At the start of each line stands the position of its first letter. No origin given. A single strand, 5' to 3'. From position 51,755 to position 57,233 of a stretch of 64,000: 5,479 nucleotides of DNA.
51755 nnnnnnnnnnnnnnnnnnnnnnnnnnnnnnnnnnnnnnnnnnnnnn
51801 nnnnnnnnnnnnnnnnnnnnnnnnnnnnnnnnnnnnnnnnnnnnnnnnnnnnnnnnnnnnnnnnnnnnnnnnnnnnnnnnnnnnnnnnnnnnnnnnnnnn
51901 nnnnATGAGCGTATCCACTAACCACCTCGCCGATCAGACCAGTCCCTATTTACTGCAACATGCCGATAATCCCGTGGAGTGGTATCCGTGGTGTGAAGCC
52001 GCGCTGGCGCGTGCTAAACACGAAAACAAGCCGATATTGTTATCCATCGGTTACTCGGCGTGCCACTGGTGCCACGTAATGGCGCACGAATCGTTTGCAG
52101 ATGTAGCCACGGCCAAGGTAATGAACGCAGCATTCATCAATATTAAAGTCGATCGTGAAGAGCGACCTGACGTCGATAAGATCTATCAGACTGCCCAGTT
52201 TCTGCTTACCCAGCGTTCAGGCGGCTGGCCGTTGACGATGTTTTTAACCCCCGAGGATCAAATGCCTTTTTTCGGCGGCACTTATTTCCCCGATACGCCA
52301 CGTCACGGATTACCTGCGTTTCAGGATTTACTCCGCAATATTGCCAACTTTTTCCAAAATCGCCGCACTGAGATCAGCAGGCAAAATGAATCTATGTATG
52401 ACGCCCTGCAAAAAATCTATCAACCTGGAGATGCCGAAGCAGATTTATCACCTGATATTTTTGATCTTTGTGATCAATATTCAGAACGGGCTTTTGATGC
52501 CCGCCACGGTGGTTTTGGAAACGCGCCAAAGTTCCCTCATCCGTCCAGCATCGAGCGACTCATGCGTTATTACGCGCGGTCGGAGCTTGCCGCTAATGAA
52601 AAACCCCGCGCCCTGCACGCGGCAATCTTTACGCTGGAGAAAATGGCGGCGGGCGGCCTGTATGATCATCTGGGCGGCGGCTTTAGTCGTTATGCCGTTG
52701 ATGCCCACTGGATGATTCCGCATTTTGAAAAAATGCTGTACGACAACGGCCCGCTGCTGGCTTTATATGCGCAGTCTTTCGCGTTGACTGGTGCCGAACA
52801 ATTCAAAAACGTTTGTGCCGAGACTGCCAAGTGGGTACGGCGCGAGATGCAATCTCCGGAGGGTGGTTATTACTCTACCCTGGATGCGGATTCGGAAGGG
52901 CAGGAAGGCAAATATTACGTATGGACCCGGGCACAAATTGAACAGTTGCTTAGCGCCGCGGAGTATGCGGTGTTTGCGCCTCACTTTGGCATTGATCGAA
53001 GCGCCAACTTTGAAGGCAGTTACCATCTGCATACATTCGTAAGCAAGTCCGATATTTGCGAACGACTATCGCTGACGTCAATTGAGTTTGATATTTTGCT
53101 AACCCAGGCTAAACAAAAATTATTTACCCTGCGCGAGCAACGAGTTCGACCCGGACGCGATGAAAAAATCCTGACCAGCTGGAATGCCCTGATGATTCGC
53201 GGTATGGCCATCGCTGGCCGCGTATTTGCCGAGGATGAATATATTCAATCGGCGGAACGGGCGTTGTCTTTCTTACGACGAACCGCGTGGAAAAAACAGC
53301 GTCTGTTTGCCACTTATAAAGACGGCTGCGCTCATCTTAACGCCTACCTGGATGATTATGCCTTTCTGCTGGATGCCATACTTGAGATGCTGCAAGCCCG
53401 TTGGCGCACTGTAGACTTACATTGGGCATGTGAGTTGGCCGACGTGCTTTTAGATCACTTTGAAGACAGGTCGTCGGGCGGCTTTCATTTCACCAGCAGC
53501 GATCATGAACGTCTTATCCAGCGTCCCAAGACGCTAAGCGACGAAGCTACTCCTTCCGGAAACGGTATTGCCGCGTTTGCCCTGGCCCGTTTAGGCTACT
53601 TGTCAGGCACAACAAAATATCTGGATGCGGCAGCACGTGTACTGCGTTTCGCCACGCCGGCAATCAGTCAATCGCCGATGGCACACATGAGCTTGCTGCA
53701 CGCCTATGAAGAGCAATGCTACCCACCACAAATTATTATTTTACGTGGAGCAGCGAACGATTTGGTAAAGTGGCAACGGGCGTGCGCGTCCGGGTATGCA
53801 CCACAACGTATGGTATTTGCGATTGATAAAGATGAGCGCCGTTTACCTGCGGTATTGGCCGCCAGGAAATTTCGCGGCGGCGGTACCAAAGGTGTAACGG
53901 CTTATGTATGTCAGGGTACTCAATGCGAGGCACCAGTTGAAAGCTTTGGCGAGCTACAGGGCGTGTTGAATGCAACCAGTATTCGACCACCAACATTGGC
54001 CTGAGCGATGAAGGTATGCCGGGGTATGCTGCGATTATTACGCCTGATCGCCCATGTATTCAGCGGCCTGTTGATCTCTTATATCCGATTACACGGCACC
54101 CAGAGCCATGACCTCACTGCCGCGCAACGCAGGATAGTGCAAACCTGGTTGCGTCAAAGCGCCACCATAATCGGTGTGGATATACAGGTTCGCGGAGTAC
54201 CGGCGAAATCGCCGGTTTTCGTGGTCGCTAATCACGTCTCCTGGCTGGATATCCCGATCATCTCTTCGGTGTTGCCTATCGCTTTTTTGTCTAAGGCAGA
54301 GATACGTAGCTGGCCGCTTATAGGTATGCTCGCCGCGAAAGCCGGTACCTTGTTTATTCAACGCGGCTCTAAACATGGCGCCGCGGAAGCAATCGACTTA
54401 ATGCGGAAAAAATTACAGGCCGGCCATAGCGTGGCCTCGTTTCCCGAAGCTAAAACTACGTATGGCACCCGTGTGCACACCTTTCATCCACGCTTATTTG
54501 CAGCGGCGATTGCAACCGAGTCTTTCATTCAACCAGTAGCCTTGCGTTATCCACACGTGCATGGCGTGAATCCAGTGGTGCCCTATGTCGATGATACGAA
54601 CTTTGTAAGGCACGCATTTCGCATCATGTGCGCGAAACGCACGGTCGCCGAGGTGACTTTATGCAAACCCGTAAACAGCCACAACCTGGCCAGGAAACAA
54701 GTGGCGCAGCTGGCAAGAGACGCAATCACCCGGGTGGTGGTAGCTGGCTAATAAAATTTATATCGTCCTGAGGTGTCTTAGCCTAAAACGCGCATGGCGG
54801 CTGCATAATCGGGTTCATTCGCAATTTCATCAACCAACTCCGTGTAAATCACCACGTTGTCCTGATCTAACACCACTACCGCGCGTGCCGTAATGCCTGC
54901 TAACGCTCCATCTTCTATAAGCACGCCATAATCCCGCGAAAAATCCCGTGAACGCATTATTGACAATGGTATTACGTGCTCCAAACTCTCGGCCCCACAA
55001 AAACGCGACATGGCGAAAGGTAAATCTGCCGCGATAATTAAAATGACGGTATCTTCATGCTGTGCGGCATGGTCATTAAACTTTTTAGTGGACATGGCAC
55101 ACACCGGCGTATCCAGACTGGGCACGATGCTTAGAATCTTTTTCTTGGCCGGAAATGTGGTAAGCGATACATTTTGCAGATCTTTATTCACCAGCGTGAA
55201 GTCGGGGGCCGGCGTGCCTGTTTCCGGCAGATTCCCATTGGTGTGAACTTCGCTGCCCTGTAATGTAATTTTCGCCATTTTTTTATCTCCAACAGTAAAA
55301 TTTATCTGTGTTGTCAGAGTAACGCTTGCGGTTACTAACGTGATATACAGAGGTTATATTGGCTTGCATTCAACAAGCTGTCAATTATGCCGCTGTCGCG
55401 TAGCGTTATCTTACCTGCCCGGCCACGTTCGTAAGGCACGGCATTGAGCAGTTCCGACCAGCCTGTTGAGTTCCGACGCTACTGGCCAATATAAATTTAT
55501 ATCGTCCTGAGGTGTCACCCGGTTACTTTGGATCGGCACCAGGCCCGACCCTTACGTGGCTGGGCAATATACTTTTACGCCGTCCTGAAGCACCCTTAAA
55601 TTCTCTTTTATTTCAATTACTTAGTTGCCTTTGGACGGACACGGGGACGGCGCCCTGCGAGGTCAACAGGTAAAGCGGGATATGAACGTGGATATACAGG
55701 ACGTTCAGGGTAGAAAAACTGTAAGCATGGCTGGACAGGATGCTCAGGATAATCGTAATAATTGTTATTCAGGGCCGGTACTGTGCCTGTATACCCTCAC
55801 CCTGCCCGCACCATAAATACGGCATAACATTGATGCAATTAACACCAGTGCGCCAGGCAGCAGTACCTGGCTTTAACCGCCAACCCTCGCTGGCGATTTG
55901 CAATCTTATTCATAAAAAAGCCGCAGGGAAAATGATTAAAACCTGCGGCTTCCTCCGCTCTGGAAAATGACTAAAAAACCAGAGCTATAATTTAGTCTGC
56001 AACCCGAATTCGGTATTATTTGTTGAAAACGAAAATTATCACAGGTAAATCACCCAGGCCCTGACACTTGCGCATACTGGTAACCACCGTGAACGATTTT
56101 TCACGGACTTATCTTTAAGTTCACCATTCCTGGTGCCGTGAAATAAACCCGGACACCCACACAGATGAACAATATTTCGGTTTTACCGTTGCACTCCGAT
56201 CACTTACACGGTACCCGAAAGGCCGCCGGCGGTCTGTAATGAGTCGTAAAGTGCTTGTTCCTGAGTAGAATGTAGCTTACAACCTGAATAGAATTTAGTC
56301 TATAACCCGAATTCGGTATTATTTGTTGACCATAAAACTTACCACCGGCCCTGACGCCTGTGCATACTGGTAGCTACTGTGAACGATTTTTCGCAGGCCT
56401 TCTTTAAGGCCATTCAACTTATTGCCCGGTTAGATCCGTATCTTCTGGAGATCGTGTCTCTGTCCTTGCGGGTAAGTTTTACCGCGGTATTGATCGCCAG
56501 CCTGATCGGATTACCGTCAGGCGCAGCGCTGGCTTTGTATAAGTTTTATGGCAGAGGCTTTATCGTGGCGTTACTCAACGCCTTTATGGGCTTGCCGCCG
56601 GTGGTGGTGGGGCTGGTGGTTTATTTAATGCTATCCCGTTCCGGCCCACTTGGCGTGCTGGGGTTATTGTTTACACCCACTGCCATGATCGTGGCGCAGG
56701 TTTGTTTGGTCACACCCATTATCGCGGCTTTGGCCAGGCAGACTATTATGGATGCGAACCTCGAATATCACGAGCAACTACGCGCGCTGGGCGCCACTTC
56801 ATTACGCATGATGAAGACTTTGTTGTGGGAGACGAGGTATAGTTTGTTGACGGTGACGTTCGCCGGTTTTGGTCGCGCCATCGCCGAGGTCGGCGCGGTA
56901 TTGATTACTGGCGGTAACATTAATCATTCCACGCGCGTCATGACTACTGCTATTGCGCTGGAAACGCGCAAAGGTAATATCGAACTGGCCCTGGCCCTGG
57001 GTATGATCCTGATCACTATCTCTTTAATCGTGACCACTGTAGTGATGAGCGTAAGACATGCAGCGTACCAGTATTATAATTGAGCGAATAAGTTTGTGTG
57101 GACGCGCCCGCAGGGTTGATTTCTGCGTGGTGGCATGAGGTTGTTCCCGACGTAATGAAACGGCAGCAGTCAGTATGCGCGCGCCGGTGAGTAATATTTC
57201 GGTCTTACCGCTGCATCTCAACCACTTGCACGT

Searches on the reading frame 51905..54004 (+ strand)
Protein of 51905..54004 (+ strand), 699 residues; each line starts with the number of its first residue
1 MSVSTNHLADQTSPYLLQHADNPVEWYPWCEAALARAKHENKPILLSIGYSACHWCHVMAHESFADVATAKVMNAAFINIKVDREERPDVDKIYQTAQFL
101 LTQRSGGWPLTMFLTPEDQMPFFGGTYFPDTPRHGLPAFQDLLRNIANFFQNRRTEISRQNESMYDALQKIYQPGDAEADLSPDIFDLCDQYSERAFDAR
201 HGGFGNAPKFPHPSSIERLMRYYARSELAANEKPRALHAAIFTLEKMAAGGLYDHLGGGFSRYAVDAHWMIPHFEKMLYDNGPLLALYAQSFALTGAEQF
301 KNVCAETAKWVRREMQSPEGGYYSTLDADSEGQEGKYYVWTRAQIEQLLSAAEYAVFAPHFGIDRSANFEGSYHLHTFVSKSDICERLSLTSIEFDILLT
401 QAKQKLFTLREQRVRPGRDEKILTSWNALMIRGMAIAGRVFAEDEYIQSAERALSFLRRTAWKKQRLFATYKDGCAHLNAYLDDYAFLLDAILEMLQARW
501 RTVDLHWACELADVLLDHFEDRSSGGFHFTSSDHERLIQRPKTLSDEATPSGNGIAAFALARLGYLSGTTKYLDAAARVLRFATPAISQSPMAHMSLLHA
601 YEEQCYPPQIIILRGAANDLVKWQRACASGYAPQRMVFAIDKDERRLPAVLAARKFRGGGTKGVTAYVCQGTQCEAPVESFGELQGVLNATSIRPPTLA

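Call 65: search_protein_families(library=pfam, proteins=[window:51905-54004:+], max_evalue=0.00001)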
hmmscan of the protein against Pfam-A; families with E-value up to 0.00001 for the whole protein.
window:51905-54004:+ (699 aa): 2 families
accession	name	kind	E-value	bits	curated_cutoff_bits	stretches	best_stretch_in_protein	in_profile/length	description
PF03190.21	Thioredox_DsbH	-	4.4e-72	241.8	27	1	5-169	1-163/163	Protein of unknown function, DUF255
PF13899.12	Thioredoxin_7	-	5.3e-09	36.5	27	1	25-116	1-83/83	Thioredoxin-like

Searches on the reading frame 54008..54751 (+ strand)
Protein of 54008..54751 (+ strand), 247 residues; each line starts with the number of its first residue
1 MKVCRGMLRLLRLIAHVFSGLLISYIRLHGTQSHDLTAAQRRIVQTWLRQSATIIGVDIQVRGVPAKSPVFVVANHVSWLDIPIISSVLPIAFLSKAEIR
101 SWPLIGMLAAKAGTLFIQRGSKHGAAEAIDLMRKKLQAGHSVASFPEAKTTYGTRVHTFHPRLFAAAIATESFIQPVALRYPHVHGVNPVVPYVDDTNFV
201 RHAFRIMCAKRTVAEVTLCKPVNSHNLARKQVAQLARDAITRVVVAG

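Call 65: search_protein_families(library=pfam, proteins=[window:54008-54751:+], max_evalue=0.00001)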
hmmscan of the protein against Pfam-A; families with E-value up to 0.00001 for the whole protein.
window:54008-54751:+ (247 aa): 1 family
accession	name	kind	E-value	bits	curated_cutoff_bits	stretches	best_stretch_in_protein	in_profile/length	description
PF01553.26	Acyltransferase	-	8e-23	81.1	23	1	60-179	3-131/132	Acyltransferase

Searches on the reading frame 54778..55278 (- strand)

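Call 65: search_protein_families(library=pfam, proteins=[window:54778-55278:-], max_evalue=0.00001)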
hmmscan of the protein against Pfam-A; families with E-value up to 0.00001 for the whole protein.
window:54778-55278:- (166 aa): 2 families
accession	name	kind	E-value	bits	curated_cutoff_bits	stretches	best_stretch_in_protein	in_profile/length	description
PF08534.16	Redoxin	-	3.1e-33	115.1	26.6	1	20-161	2-147/148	Redoxin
PF00578.27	AhpC-TSA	-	9.4e-18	64.8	26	1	21-145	2-123/124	AhpC/TSA family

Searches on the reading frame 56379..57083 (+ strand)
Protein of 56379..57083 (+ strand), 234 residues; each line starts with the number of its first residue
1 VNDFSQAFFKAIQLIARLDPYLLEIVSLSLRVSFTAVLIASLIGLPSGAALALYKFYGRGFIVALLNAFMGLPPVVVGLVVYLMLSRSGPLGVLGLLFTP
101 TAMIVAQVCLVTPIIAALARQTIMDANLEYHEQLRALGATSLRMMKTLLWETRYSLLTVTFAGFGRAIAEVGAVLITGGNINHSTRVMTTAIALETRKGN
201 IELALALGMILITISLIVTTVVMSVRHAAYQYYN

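Call 65: search_protein_families(library=pfam, proteins=[window:56379-57083:+], max_evalue=0.00001)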
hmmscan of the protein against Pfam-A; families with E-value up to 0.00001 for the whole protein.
window:56379-57083:+ (234 aa): 1 family
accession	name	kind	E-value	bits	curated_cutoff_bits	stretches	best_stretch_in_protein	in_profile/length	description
PF00528.27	BPD_transp_1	-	2.7e-08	34.2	26.4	1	44-220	1-173/184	Binding-protein-dependent transport system inner membrane component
